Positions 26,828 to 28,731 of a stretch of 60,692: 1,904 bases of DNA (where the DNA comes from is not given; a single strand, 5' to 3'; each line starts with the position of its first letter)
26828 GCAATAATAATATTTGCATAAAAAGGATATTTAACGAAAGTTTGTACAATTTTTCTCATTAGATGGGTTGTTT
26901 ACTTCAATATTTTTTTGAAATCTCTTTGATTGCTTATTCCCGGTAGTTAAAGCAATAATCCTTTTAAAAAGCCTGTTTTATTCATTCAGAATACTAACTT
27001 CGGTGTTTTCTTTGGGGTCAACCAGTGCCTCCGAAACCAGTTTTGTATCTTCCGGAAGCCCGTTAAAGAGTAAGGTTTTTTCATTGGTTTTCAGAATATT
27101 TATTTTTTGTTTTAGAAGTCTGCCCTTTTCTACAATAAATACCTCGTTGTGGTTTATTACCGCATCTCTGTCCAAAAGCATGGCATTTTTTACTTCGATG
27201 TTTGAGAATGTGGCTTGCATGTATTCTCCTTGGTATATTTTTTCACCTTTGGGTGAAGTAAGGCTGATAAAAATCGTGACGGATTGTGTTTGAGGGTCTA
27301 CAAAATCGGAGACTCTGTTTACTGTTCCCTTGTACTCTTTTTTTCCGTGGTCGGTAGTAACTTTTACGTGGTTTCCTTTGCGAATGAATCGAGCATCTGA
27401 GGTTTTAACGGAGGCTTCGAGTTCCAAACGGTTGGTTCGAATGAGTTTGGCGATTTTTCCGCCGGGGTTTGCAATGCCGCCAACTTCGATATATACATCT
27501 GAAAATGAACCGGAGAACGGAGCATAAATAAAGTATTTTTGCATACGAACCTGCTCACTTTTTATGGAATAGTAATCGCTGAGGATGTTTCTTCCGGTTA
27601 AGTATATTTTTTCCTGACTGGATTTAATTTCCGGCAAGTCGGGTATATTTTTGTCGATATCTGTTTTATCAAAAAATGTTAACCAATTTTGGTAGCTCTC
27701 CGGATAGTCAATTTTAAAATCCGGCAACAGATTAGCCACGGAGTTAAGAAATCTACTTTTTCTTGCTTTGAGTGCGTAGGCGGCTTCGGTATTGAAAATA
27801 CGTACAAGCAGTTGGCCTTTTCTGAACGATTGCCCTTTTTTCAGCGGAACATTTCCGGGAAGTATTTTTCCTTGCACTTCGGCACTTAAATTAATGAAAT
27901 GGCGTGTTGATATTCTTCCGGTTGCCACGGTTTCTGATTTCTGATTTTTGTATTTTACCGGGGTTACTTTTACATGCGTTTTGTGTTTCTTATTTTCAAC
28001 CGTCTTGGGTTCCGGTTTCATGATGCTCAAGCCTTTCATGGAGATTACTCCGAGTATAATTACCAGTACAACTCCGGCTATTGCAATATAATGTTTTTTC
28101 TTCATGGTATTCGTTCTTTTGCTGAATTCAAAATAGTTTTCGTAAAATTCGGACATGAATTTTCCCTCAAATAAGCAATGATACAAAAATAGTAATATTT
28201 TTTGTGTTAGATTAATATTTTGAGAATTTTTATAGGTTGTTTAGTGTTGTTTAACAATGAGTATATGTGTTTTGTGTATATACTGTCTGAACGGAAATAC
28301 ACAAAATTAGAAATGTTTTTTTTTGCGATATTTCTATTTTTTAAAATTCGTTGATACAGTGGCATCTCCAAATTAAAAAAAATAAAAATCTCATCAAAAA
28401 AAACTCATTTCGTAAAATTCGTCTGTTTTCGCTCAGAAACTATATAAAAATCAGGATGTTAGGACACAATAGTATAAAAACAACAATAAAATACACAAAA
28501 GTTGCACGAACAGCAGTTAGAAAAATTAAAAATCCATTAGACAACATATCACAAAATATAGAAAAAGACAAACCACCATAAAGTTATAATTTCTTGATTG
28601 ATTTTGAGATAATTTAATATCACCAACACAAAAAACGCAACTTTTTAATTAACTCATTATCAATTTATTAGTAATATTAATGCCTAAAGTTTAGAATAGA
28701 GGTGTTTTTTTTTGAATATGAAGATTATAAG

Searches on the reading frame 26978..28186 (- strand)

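Call 76: search_protein_families(library=pfam, proteins=[window:26978-28186:-], max_evalue=0.01)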
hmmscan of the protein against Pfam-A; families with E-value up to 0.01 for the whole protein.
window:26978-28186:- (402 aa): 2 families
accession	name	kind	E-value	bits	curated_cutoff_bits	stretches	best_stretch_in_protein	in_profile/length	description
PF13437.12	HlyD_3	-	1.8e-16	61.2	22.2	1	220-313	2-97/106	HlyD family secretion protein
PF16576.10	HlyD_D23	-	7.1e-12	45.5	30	1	88-314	10-206/214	Barrel-sandwich domain of CusB or HlyD membrane-fusion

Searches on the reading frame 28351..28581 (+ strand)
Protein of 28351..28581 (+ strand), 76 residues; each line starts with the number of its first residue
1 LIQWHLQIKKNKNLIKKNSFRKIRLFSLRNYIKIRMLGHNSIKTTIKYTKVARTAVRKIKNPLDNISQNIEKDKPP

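Call 76: search_protein_families(library=pfam, proteins=[window:28351-28581:+], max_evalue=0.01)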
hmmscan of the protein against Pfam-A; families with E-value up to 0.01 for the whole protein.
window:28351-28581:+ (76 aa): 0 families

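Call 92: search_protein_families(library=pfam, proteins=[window:28351-28581:+], max_evalue=10)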
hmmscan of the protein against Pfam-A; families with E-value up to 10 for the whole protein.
window:28351-28581:+ (76 aa): 1 family
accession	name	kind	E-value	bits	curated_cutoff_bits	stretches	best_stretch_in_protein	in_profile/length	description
PF07558.16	Shugoshin_N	-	0.015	15.5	30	1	8-30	6-28/45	Shugoshin N-terminal coiled-coil region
